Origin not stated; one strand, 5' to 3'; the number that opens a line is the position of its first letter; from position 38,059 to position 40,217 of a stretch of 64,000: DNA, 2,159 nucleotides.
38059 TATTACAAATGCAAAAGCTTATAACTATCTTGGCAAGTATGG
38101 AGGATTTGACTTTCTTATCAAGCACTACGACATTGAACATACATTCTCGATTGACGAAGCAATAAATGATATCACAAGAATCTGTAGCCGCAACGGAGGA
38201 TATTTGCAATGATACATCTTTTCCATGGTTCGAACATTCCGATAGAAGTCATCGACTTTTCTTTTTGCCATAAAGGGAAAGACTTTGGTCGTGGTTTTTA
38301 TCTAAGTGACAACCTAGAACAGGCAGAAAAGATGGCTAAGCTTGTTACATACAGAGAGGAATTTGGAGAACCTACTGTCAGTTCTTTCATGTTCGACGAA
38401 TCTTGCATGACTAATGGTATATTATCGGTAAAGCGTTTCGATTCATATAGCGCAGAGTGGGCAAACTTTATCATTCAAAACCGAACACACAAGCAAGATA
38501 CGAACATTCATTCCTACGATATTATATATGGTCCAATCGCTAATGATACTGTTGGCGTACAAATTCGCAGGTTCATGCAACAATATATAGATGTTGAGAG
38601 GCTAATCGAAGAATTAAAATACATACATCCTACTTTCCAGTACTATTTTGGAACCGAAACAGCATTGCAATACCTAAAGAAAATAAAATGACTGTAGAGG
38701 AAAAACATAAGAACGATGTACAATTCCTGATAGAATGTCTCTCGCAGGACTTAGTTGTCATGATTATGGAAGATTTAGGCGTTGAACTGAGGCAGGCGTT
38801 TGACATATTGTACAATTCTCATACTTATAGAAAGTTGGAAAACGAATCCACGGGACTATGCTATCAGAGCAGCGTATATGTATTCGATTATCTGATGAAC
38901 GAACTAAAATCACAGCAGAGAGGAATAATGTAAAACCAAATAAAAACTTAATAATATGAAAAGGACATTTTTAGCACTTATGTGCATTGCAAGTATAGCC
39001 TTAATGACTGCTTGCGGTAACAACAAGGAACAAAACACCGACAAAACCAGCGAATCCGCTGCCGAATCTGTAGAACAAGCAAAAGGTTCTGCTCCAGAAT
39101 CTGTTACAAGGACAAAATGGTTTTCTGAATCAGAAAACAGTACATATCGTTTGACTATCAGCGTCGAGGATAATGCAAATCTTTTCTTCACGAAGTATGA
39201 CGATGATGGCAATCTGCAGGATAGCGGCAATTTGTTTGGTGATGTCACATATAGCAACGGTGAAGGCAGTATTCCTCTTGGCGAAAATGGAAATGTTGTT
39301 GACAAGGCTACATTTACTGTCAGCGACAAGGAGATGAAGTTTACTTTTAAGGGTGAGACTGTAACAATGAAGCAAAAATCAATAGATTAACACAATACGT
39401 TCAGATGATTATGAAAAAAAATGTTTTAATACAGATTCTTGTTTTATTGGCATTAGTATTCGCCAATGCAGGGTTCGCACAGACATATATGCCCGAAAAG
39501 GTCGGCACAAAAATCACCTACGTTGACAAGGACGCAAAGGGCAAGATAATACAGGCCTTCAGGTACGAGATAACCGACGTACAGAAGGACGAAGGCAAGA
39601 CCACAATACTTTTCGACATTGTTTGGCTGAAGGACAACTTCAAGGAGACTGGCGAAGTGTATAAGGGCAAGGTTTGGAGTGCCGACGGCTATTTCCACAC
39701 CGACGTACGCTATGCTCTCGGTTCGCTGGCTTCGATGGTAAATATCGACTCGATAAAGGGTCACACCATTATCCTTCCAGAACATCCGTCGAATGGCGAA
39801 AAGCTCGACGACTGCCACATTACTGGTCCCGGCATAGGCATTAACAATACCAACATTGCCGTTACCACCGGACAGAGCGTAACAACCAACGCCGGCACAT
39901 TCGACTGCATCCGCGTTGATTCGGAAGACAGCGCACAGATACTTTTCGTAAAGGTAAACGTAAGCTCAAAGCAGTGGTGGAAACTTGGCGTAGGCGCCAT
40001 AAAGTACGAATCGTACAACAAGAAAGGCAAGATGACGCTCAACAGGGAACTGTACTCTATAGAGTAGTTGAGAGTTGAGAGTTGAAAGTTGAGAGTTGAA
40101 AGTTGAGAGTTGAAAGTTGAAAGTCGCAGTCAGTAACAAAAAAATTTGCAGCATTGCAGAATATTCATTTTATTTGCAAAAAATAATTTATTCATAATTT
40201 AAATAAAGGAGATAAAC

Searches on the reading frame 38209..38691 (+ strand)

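Call 77: search_protein_families(library=pfam, proteins=[window:38209-38691:+], max_evalue=0.00001)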
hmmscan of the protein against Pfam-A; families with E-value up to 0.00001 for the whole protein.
window:38209-38691:+ (160 aa): 1 family
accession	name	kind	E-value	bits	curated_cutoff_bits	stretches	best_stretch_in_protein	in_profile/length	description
PF13151.12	DUF3990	-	3.9e-45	153.7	32.2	1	3-157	2-151/152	Protein of unknown function (DUF3990)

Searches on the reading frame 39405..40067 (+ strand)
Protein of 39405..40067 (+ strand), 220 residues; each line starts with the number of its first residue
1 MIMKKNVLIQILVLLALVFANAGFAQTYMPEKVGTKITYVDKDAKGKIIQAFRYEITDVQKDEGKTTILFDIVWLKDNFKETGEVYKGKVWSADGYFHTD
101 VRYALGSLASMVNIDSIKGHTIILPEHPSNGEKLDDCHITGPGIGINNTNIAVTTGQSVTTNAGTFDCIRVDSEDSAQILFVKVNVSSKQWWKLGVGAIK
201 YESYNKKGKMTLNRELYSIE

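Call 77: search_protein_families(library=pfam, proteins=[window:39405-40067:+], max_evalue=0.00001)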
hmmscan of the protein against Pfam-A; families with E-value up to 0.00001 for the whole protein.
window:39405-40067:+ (220 aa): 1 family
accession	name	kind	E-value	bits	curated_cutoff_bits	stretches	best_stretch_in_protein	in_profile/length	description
PF21347.3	DUF3108_like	-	2.3e-22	80.3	27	1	33-212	2-195/199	DUF3108-like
